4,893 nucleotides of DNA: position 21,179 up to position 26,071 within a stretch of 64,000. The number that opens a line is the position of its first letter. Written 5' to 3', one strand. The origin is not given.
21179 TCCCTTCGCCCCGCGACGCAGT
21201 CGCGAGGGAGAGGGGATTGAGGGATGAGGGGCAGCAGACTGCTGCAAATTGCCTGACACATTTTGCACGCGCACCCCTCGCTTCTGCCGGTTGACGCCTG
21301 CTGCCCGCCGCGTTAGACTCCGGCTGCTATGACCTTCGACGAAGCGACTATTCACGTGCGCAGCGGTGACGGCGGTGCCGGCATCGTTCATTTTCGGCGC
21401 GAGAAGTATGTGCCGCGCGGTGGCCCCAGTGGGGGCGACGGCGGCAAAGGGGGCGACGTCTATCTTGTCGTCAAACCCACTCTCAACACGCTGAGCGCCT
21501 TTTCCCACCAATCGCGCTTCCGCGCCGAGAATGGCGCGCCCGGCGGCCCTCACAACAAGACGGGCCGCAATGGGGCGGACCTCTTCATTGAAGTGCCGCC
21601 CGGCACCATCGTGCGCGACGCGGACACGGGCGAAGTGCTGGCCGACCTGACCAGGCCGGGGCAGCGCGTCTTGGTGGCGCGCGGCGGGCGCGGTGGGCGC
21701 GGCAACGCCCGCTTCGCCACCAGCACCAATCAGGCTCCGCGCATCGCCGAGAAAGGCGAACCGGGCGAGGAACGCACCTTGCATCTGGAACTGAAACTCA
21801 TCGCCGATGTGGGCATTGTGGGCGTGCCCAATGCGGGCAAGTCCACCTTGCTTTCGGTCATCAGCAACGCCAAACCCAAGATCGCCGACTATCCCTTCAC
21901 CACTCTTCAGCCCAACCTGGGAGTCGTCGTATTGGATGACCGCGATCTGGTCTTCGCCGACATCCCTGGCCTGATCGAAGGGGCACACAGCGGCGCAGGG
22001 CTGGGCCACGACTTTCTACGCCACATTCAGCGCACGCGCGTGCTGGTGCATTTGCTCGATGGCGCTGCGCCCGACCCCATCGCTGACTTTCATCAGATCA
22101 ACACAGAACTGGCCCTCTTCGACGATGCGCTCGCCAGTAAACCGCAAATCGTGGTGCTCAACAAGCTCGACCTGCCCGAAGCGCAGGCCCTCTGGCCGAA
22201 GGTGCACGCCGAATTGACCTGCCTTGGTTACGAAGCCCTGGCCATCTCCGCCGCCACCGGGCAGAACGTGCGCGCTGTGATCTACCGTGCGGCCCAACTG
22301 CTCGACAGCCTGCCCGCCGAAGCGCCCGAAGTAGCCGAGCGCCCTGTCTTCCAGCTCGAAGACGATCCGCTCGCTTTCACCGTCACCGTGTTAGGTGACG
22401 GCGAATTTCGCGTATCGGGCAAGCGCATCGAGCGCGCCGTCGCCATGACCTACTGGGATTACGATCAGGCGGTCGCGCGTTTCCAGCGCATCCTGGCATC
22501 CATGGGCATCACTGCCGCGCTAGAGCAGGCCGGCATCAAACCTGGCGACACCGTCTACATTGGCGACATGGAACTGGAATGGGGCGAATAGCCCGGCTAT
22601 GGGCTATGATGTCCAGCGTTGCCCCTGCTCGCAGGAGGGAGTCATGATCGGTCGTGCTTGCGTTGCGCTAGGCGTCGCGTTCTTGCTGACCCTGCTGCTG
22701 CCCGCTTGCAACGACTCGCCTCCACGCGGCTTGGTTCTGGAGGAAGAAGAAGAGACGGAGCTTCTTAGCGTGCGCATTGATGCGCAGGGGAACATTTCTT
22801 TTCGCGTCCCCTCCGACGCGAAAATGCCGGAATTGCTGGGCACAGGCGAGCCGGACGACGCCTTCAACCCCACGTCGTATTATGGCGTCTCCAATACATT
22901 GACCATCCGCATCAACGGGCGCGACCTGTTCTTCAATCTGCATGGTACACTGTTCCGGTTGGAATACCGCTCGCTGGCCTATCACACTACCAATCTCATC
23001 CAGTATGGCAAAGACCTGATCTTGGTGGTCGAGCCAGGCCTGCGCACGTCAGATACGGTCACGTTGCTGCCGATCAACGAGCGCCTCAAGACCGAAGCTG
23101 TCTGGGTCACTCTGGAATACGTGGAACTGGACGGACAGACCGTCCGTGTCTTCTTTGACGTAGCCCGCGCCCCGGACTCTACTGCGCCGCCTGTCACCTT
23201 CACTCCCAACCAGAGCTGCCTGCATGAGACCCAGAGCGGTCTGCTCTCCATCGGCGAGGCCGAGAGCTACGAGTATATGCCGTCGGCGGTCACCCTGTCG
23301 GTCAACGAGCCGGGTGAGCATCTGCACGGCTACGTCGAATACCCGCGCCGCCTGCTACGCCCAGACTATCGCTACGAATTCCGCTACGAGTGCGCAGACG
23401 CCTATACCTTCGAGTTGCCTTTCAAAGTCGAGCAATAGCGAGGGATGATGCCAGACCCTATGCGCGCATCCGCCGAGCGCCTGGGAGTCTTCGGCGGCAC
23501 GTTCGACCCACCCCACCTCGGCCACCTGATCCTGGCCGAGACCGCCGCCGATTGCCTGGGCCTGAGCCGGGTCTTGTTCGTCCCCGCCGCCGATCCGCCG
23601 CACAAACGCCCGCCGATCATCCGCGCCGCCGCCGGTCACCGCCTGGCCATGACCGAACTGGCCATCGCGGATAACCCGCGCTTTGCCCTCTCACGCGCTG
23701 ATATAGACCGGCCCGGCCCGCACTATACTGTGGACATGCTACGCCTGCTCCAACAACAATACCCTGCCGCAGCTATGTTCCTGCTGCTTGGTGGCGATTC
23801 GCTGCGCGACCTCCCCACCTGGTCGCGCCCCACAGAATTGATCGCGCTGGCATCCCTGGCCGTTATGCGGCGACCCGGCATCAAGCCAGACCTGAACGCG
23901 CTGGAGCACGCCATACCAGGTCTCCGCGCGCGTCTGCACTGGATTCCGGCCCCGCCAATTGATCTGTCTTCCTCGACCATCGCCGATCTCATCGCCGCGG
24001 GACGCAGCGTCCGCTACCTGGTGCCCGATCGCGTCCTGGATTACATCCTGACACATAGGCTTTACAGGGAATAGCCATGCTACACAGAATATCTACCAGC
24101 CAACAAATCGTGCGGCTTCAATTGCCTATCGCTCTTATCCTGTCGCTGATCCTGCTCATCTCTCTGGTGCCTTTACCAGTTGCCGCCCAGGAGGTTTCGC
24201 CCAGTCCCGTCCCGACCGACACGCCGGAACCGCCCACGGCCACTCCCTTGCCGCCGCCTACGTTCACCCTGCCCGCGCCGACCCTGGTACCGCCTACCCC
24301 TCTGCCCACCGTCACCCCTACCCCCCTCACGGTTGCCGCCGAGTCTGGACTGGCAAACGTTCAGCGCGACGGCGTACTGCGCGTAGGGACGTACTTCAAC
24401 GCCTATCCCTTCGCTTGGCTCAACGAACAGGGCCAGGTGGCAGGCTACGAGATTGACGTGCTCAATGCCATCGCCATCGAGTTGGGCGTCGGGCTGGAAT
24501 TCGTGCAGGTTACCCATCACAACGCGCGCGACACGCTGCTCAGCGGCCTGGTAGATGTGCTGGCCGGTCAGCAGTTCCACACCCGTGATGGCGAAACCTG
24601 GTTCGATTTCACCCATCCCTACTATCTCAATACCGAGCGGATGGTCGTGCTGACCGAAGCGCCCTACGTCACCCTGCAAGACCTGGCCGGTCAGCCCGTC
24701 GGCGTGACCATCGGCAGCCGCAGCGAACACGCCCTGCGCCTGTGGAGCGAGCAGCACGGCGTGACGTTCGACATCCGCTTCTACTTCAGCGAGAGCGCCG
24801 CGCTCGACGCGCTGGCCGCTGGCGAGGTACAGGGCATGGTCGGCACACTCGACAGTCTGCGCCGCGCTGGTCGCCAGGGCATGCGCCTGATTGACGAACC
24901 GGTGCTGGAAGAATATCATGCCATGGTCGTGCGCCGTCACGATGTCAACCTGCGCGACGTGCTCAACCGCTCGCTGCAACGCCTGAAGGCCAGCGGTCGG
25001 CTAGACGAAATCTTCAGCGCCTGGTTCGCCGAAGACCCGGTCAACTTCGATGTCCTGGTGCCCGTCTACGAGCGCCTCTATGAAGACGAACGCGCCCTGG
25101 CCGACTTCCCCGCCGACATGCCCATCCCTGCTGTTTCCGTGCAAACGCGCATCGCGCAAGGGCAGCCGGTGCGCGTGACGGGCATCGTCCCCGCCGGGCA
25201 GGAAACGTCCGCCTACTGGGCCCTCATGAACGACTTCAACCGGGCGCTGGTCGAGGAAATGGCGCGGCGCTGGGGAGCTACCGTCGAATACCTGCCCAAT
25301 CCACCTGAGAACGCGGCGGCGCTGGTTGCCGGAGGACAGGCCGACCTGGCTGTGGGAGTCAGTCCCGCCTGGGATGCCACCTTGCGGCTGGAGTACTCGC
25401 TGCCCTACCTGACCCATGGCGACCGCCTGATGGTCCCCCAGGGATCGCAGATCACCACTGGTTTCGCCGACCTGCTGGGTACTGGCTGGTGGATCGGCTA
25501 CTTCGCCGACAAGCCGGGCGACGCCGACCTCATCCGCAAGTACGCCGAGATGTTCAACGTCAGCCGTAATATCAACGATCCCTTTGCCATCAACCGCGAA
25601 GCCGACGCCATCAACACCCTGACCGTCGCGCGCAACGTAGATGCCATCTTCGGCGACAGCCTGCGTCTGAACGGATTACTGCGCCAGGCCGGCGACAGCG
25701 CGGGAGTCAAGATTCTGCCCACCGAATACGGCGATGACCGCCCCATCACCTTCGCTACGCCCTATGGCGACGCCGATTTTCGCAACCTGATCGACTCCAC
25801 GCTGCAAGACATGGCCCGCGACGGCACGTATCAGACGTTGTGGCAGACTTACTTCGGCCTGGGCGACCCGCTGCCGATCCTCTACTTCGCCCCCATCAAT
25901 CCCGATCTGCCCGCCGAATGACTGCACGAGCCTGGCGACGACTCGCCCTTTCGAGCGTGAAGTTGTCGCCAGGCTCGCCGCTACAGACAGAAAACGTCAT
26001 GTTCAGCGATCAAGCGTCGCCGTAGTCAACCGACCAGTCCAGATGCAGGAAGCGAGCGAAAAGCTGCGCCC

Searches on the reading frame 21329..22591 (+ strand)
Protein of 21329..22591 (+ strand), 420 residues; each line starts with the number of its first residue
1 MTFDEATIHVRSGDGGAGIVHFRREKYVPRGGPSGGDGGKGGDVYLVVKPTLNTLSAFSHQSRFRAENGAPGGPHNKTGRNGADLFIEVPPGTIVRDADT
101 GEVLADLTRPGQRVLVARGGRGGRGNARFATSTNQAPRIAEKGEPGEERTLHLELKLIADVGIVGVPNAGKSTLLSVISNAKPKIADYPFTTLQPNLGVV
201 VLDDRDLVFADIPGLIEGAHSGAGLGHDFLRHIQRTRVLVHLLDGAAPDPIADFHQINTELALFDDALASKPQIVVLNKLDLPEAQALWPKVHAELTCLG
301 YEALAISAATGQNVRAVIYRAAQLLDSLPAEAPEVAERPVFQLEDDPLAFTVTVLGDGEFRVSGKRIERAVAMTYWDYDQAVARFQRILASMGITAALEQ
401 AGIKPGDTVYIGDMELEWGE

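Call 84: search_protein_families(library=pfam, proteins=[window:21329-22591:+], max_evalue=0.00001)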
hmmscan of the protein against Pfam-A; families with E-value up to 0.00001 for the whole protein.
window:21329-22591:+ (420 aa): 4 families
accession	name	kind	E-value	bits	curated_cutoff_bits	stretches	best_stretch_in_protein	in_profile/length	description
PF01018.28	GTP1_OBG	-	4.6e-64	215.2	27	1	4-157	2-155/155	GTP1/OBG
PF01926.29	MMR_HSR1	-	4e-26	91.8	21.9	1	160-279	1-113/113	50S ribosome-binding GTPase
PF09269.16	DUF1967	-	2.2e-24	85.7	27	1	350-418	1-70/70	Domain of unknown function (DUF1967)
PF02421.24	FeoB_N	-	3e-10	40.3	27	1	161-317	3-152/156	Ferrous iron transport protein B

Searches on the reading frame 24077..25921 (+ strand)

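Call 84: search_protein_families(library=pfam, proteins=[window:24077-25921:+], max_evalue=0.00001)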
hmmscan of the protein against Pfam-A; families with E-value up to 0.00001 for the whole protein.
window:24077-25921:+ (614 aa): 1 family
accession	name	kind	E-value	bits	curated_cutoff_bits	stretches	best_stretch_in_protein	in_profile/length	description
PF00497.25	SBP_bac_3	-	1.3e-39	135.4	26.4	2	101-318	1-131/132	Bacterial extracellular solute-binding proteins, family 3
